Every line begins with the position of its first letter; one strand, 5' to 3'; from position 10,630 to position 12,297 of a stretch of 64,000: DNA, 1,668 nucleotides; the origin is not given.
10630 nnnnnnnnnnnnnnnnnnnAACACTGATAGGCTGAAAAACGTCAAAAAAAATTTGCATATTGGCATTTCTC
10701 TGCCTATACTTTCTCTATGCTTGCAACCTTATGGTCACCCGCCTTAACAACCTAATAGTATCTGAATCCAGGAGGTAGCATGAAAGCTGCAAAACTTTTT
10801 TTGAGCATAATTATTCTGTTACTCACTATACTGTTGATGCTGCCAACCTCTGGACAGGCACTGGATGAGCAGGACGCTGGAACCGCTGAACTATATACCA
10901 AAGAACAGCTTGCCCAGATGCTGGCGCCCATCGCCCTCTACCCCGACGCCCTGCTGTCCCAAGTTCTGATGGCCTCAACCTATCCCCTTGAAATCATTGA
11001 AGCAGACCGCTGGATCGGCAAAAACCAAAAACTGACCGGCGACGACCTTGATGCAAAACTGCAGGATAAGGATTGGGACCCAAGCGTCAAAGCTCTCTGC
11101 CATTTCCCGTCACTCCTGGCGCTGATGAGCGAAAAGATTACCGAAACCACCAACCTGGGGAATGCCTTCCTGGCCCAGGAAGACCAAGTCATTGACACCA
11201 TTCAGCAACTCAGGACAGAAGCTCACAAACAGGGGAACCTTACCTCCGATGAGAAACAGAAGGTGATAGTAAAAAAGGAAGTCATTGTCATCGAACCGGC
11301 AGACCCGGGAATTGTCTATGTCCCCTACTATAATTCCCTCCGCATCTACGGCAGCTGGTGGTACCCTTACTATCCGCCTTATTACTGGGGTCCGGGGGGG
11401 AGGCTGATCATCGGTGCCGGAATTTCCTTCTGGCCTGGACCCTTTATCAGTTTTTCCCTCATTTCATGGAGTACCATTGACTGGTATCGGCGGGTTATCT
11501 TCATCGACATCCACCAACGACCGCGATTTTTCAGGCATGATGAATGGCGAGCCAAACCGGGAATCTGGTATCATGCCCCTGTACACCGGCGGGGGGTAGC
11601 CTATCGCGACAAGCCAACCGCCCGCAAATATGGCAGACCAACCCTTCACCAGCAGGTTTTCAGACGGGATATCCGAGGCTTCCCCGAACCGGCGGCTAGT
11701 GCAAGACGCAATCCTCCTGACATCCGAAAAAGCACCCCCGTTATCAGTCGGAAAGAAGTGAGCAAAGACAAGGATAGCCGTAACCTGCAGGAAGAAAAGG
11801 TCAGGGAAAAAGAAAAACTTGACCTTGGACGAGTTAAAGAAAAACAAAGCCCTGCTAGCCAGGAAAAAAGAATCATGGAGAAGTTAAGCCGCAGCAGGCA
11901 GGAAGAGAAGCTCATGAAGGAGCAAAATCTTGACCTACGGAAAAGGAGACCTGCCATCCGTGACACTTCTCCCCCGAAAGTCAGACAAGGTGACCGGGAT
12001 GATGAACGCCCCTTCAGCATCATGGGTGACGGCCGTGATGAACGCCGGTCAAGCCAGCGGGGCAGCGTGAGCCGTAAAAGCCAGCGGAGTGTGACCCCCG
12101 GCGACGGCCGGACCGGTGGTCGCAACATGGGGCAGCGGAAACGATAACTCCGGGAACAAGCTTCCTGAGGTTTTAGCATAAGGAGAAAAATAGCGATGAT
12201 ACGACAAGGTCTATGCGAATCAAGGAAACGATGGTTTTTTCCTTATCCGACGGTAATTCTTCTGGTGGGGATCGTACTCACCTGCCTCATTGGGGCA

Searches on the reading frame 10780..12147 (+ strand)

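Call 33: search_protein_families(library=pfam, proteins=[window:10780-12147:+], max_evalue=1e-12)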
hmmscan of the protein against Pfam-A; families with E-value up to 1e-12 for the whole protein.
window:10780-12147:+ (455 aa): 1 family
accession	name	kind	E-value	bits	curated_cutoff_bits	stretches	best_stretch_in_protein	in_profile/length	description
PF11737.13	DUF3300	-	9.3e-87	290.7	25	1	41-255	2-214/227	Protein of unknown function (DUF3300)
